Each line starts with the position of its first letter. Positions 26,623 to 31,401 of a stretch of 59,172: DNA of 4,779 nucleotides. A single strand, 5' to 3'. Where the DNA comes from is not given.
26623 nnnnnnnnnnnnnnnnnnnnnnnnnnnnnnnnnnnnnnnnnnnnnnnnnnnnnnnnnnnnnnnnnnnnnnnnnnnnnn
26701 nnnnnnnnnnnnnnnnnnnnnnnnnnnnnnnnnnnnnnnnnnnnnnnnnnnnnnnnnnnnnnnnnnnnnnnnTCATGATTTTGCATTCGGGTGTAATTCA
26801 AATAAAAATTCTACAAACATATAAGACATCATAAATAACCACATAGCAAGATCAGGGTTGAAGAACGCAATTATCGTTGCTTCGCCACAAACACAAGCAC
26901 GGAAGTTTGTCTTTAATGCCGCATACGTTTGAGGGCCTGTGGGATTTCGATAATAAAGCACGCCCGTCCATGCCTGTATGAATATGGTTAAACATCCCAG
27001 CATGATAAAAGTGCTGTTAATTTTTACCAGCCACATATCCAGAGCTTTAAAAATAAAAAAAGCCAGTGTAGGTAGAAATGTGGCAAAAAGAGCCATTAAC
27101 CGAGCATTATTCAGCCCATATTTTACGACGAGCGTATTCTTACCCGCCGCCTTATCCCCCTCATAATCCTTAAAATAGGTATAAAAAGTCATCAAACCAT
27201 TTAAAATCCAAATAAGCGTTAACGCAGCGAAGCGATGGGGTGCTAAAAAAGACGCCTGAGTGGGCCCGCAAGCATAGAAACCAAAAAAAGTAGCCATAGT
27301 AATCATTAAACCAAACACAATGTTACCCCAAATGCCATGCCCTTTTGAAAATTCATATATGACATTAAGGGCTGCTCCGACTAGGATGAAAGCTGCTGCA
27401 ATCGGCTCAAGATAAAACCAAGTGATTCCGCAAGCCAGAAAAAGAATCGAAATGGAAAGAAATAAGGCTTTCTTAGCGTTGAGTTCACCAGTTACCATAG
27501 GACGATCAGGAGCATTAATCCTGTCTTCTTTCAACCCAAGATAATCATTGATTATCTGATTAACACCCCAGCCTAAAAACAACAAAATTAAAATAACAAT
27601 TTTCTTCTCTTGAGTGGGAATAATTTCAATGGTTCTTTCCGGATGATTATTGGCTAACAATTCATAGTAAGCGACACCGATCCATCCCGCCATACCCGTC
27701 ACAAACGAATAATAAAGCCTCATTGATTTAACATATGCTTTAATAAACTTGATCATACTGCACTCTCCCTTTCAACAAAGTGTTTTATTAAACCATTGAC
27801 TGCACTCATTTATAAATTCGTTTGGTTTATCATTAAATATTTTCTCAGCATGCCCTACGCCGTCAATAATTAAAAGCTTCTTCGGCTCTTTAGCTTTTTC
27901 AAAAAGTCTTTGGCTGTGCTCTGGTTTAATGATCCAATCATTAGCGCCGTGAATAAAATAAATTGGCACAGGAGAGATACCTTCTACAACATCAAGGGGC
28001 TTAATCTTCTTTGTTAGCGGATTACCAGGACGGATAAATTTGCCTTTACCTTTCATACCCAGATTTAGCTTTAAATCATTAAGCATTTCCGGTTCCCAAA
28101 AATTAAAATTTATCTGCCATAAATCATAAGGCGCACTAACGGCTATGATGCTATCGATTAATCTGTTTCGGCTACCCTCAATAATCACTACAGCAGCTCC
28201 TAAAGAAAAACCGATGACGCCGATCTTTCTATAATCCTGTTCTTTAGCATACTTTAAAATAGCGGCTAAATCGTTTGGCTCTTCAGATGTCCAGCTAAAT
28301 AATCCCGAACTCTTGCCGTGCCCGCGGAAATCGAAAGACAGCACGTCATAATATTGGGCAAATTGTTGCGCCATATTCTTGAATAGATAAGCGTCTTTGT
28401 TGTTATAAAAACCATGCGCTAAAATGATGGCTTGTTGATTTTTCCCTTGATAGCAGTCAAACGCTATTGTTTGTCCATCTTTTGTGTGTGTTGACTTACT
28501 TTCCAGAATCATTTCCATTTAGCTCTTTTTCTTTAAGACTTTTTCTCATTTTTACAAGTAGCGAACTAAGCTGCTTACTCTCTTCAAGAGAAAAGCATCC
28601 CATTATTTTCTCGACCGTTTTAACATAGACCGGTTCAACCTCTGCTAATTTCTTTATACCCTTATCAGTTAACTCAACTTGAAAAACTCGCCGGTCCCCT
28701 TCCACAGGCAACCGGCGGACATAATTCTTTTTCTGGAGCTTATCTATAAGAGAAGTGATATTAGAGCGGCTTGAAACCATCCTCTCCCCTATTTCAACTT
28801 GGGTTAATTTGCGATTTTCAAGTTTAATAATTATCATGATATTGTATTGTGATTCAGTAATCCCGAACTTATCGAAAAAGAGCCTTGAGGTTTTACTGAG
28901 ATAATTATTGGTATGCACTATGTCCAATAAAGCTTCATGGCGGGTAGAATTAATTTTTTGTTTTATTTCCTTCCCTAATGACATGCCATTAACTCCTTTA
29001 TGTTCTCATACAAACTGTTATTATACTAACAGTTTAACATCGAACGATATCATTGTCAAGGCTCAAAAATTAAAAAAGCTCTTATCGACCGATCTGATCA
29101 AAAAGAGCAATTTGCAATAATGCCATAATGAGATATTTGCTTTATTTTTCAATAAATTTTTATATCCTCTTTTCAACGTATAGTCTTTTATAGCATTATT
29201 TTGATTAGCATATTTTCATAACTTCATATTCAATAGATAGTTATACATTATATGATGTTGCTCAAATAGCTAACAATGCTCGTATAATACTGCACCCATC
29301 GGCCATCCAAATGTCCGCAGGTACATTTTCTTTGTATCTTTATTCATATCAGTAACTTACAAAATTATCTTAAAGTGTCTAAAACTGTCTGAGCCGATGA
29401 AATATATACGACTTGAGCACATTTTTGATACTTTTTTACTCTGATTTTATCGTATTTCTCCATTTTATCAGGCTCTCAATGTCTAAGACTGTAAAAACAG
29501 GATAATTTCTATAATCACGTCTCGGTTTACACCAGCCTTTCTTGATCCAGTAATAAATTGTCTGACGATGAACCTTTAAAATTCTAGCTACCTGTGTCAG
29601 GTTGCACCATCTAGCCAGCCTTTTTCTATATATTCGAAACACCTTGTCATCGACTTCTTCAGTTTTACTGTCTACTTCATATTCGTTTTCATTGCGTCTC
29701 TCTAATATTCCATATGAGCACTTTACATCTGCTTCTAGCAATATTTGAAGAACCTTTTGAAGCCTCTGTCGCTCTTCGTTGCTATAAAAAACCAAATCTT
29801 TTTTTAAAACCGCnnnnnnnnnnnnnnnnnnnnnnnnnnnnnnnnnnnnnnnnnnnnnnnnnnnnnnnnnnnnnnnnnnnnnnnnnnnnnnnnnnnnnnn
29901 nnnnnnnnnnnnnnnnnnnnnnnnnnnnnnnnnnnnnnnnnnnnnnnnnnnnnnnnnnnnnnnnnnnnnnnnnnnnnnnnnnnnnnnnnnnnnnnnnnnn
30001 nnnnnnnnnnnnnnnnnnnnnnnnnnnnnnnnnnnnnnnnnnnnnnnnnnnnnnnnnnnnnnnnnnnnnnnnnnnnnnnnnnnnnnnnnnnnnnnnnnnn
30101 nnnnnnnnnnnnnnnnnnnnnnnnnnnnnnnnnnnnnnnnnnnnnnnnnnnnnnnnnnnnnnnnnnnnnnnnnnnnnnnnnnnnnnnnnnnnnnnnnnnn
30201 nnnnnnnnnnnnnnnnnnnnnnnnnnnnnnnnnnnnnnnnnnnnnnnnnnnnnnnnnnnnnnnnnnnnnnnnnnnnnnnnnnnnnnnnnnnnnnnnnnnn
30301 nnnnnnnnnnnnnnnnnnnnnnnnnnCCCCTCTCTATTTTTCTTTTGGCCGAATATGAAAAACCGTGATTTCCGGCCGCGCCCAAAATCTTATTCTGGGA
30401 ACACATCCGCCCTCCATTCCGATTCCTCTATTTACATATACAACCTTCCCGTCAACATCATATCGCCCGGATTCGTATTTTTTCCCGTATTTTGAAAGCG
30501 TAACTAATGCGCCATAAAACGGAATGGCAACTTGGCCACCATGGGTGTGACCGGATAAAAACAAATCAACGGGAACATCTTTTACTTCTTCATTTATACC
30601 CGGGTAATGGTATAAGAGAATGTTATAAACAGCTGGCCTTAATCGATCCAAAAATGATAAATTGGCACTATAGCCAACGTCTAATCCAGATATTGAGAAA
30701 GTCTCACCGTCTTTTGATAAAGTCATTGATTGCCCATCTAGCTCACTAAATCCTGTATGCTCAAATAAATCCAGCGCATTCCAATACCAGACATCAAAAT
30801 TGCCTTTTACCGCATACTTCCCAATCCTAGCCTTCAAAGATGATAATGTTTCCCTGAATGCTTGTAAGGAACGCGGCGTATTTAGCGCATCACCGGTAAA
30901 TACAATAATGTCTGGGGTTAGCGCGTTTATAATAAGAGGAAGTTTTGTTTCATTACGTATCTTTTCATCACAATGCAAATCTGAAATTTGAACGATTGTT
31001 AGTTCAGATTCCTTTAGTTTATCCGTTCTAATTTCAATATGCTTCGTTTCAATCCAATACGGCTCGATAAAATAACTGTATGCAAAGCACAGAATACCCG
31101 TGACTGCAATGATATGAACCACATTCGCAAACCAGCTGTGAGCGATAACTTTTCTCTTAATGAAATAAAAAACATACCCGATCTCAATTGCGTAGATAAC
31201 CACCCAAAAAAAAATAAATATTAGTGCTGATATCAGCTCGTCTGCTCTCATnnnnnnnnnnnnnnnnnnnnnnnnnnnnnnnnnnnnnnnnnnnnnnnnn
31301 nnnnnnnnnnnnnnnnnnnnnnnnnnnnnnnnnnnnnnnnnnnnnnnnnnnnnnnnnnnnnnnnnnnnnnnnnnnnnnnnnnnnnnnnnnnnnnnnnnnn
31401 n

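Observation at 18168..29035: A 12-gene, translationally coupled, MarR-headed cluster combines sphingolipid-type chemistry (ACP, oxoamine synthase, lipid kinase, SDR) with KAS, an AIR-synthase-like enzyme, OYE reductase, UbiA prenyltransferase and a radical SAM/SPASM enzyme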

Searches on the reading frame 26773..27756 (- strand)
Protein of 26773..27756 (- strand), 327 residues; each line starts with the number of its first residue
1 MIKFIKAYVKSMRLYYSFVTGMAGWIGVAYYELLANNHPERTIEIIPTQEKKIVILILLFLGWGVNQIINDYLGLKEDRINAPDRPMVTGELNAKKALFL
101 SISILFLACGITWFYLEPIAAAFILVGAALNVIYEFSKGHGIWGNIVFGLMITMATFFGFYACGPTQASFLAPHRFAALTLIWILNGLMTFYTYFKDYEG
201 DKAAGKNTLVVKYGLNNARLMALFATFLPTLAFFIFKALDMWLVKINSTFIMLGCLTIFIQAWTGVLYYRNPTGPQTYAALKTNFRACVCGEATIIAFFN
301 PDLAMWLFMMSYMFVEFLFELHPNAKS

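Call 3: search_protein_families(library=pfam, proteins=[window:26773-27756:-], max_evalue=0.01)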
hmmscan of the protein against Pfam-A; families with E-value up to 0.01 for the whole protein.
window:26773-27756:- (327 aa): 1 family
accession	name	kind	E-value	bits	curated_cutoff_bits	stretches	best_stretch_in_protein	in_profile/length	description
PF01040.23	UbiA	-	6.2e-28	98.2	34.2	1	53-263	23-230/250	UbiA prenyltransferase family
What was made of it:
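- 26773..27756 (-): UbiA-superfamily membrane transferase (327 aa), DGGGPS/ChlG-like, with a variant first motif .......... Pfam UbiA 98 bits (call 3).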

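Call 7: search_protein_families(library=ncbifam, proteins=[window:26773-27756:-], max_evalue=0.001)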
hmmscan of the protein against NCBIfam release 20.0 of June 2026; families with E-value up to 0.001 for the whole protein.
window:26773-27756:- (327 aa): 18 families
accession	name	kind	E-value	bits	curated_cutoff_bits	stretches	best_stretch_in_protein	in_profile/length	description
NF009523.0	PRK12884.1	equivalog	2.1e-23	82.9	269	1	45-260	33-240/279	prenyltransferase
NF009521.0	PRK12882.1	equivalog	2.5e-20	72.9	296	1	4-277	4-260/280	geranylgeranylglycerol-phosphate geranylgeranyltransferase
NF005742.0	PRK07566.1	equivalog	2.7e-17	62.9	313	1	61-284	77-297/315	chlorophyll synthase ChlG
NF009522.0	PRK12883.1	equivalog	3.5e-16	59.5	353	1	6-235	4-216/279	geranylgeranylglycerol-phosphate geranylgeranyltransferase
TIGR01476.1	chlor_syn_BchG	subfamily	1.2e-15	57.8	212.3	1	61-274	49-258/283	(bacterio)chlorophyll synthase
NF009058.0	PRK12392.1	subfamily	9.5e-13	47.9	494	1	54-274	56-278/333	bacteriochlorophyll c synthase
TIGR01475.1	ubiA_other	subfamily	3.8e-10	39.7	180.8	1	46-256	32-240/282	UbiA-like polyprenyltransferase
NF009512.0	PRK12872.1-1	equivalog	1.3e-08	34.8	278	1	66-253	55-255/303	geranylgeranylglycerol-phosphate geranylgeranyltransferase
NF035940.1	prenyl_rel_EboC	equivalog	2.8e-08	33.5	250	1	51-300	39-267/292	UbiA-like protein EboC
NF009532.0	PRK12895.1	equivalog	2.6e-07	30.3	414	1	53-237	40-223/286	prenyltransferase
TIGR01473.1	cyoE_ctaB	equivalog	1.2e-06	28.5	210.3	1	54-315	39-270/281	heme o synthase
TIGR02056.1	ChlG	equivalog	1.2e-06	28.3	436.45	1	63-223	67-233/306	chlorophyll synthase ChlG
NF009513.0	PRK12872.1-3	equivalog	1.5e-06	28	288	1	31-251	36-252/293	prenyltransferase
NF004750.0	PRK06080.1-2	equivalog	3.6e-06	26.5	346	1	77-272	73-273/301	1,4-dihydroxy-2-naphthoate polyprenyltransferase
TIGR00751.1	menA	equivalog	0.00016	21.3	102.15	1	83-242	65-236/284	1,4-dihydroxy-2-naphthoate octaprenyltransferase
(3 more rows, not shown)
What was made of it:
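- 26773..27756 (-): Best NCBIfam matches are PRK12884 and DGGGPS, both below cut-off (call 7).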

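Call 28: search_solved_structures(query=window:26773-27756:-, max_evalue=0.01, show_alignments=1)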
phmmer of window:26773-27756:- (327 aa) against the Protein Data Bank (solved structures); distinct sequences matched with E-value up to 0.01: 3.
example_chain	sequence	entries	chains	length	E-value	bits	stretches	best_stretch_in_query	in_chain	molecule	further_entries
6m31_A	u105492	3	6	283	3e-09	40.3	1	43-266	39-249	Digeranylgeranylglyceryl phosphate synthase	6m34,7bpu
9sau_C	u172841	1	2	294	9.4e-06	28.8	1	61-224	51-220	Chlorophyll a synthase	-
9sas_C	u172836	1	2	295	9.4e-06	28.8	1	61-224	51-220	Chlorophyll a synthase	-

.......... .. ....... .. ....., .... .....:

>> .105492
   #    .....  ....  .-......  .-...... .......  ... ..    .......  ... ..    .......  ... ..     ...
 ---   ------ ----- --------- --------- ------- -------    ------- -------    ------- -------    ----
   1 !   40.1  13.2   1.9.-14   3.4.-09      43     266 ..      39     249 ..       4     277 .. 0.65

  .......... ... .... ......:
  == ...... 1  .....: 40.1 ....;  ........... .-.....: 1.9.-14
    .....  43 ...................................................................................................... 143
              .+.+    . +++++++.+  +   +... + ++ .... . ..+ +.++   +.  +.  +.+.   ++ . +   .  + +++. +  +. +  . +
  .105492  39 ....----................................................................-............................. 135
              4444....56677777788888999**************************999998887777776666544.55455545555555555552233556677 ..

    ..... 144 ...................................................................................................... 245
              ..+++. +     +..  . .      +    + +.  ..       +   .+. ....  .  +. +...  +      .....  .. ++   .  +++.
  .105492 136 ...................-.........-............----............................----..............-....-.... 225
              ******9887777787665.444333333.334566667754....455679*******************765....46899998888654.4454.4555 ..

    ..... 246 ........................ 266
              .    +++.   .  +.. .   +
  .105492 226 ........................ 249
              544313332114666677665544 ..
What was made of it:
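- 26773..27756 (-): Best PDB match is DGGGPS 6m31 (call 28).
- The UbiA enzyme is closest to DGGGPS, which O-alkylates a phosphorylated lipid alcohol (calls 7, 28). UbiA is most similar to enzymes that use ordinary prenyl-PP (calls 7, 28).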

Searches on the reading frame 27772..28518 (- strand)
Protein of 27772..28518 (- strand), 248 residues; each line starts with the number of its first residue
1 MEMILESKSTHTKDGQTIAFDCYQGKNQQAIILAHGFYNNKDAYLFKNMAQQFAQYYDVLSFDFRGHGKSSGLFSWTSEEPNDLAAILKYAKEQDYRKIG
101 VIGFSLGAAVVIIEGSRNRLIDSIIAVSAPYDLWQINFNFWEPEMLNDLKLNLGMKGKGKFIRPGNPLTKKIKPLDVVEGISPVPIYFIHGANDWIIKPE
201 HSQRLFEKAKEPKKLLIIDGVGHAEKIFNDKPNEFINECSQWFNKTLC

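Call 3: search_protein_families(library=pfam, proteins=[window:27772-28518:-], max_evalue=0.01)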
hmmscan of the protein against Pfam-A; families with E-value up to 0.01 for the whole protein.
window:27772-28518:- (248 aa): 9 families
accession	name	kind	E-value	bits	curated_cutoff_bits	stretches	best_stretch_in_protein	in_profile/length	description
PF12146.15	Hydrolase_4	-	2e-17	63.8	27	2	26-134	2-114/239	Serine aminopeptidase, S33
PF00561.26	Abhydrolase_1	-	2.9e-16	60.3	25.8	2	30-146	2-124/245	alpha/beta hydrolase fold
PF12697.13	Abhydrolase_6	-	1.4e-13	52.5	26.3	1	31-173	1-155/217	Alpha/beta hydrolase family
PF02129.25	Peptidase_S15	-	5.6e-11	43.1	23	1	32-136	22-136/262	X-Pro dipeptidyl-peptidase (S15 family)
PF03959.19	FSH1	-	2.6e-06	27.7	21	0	183-219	160-196/211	Serine hydrolase (FSH1)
PF01738.24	DLH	-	1.7e-05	24.9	21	0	83-123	80-123/217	Dienelactone hydrolase family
PF20434.5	BD-FAE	-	2.1e-05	24.6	26.8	1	30-208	15-214/215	BD-FAE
PF00326.27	Peptidase_S9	-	0.0014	18.6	22.6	1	72-245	36-208/213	Prolyl oligopeptidase family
PF02230.22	Abhydrolase_2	-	0.0087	16.3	23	0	43-127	53-136/217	Phospholipase/Carboxylesterase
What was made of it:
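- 27772..28518 (-): Alpha/beta-fold hydrolase (248 aa) with a GFSLG nucleophile elbow; a lineage-specific add-on. Pfam Hydrolase_4 and Abhydrolase_1 (call 3).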

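Call 7: search_protein_families(library=ncbifam, proteins=[window:27772-28518:-], max_evalue=0.001)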
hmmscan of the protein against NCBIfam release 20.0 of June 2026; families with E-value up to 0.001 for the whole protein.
window:27772-28518:- (248 aa): 18 families
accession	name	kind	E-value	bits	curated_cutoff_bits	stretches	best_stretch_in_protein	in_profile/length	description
NF047920.1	lactonase_UilS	equivalog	1.5e-16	60.9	400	1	14-126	7-127/285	UilS family quorum-quenching N-acyl-homoserine lactonase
NF011457.0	PRK14875.1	equivalog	2.6e-12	46.4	307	1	15-112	119-213/372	acetoin dehydrogenase dihydrolipoyllysine-residue acetyltransferase subunit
NF050089.1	i_nPHAscl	equivalog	1.8e-11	43.7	300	1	14-112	5-99/288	intracellular short-chain-length polyhydroxyalkanoate depolymerase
TIGR03695.1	menH_SHCHC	equivalog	1.6e-09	37.6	208.55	1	28-111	2-85/252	2-succinyl-6-hydroxy-2,4-cyclohexadiene-1-carboxylate synthase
NF007954.0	PRK10673.1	equivalog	2.4e-07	30.3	399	1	24-128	12-113/255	esterase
NF051488.1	bifunc_PcaDC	exception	4.7e-07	29.3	390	1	42-111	24-92/375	bifunctional 3-oxoadipate enol-lactonase/4-carboxymuconolactone decarboxylase PcaDC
TIGR01738.1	bioH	equivalog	5.2e-07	29.5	206.95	1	26-111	2-79/245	pimeloyl-ACP methyl ester esterase BioH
NF004514.1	PRK05855.1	equivalog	5.3e-07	28.6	455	1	9-71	3-63/578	SDR family oxidoreductase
TIGR00976.1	CocE_NonD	subfamily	7.1e-07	28.6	66.3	1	12-125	3-126/550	CocE/NonD family hydrolase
TIGR03056.1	bchO_mg_che_rel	equivalog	2.4e-06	26.8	172.55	1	30-112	30-110/278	alpha/beta fold hydrolase BchO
TIGR02427.1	protocat_pcaD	equivalog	6.5e-06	25.7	255.85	1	42-112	25-94/251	3-oxoadipate enol-lactonase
NF058580.1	lipase_V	equivalog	6.8e-06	25.9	300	1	15-114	12-107/230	EstV family lipase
NF051487.1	bifunc_PcaCD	exception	7.9e-06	25.2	430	1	24-110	167-251/413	bifunctional 4-carboxymuconolactone decarboxylase/3-oxoadipate enol-lactonase PcaCD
NF041759.1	mac_hydro_EstT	equivalog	3e-05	23.3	450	0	185-225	222-261/278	macrolide hydrolase EstT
NF008340.0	PRK11126.1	equivalog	4.8e-05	22.7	261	1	25-113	11-94/255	2-succinyl-6-hydroxy-2,4-cyclohexadiene-1-carboxylate synthase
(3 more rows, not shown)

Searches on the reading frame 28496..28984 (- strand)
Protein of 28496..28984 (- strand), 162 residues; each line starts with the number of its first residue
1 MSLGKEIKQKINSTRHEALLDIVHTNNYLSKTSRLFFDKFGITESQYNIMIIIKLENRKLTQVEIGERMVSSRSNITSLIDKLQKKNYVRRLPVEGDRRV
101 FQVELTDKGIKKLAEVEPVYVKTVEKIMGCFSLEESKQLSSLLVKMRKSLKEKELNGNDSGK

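Call 3: search_protein_families(library=pfam, proteins=[window:28496-28984:-], max_evalue=0.01)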
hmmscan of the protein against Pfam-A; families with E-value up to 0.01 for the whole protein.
window:28496-28984:- (162 aa): 6 families
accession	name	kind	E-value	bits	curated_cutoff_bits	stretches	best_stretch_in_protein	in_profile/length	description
PF01047.28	MarR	-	3.4e-12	46.5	24.6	1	42-100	1-58/59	MarR family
PF12802.13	MarR_2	-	5.5e-11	42.9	27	1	40-99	1-60/61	MarR family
PF22381.2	Staph_reg_Sar_Rot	-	3.5e-07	30.7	27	1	38-115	8-84/85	Transcriptional regulator SarA/Rot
PF13463.12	HTH_27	-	3.1e-05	24.6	22.2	1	43-109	2-68/68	Winged helix DNA-binding domain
PF13601.12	HTH_34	-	0.0011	19.5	27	1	56-115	11-71/80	Winged helix DNA-binding domain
PF13412.12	HTH_24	-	0.0049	16.9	21.9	1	44-90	3-48/48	Winged helix-turn-helix DNA-binding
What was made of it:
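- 28496..28984 (-): MarR-family regulator (162 aa); a lineage-specific add-on. Pfam MarR 46.5 bits (call 3).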

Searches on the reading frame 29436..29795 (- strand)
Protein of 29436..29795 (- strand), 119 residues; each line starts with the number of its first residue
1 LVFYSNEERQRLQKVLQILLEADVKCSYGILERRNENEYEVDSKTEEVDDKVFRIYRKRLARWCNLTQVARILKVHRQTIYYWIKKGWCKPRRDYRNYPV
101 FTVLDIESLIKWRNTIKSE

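Call 4: search_protein_families(library=pfam, proteins=[window:29436-29795:-], max_evalue=0.01)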
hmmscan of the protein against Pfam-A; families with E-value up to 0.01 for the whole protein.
window:29436-29795:- (119 aa): 7 families
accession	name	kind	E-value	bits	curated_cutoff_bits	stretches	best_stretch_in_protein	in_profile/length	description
PF12728.13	HTH_17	-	2.3e-06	28.2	27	1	63-93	1-31/51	Helix-turn-helix domain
PF13411.12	MerR_1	-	5.1e-06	27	21.6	1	65-109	2-46/69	MerR HTH family regulatory protein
PF00376.29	MerR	-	0.00014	22.1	28.2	1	68-98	4-35/38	MerR family regulatory protein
PF13556.12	HTH_30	-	0.00031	20.9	27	1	63-86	12-35/59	PucR C-terminal helix-turn-helix domain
PF13518.12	HTH_28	-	0.00048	20.6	25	1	65-86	14-35/52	Helix-turn-helix domain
PF02954.25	HTH_8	-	0.0031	17.6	22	1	65-86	20-41/42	Bacterial regulatory protein, Fis family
PF13384.12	HTH_23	-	0.0078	16.5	24.6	1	67-85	21-39/50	Homeodomain-like domain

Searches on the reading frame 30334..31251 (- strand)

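Call 4: search_protein_families(library=pfam, proteins=[window:30334-31251:-], max_evalue=0.01)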
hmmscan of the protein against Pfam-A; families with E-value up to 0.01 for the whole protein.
window:30334-31251:- (305 aa): 2 families
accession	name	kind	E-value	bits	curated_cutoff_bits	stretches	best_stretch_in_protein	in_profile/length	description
PF00149.33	Metallophos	-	5.6e-10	40.4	21.5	1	85-238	2-190/191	Calcineurin-like phosphoesterase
PF12850.12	Metallophos_2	-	4.9e-07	30.3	27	1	85-238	2-118/154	Calcineurin-like phosphoesterase superfamily domain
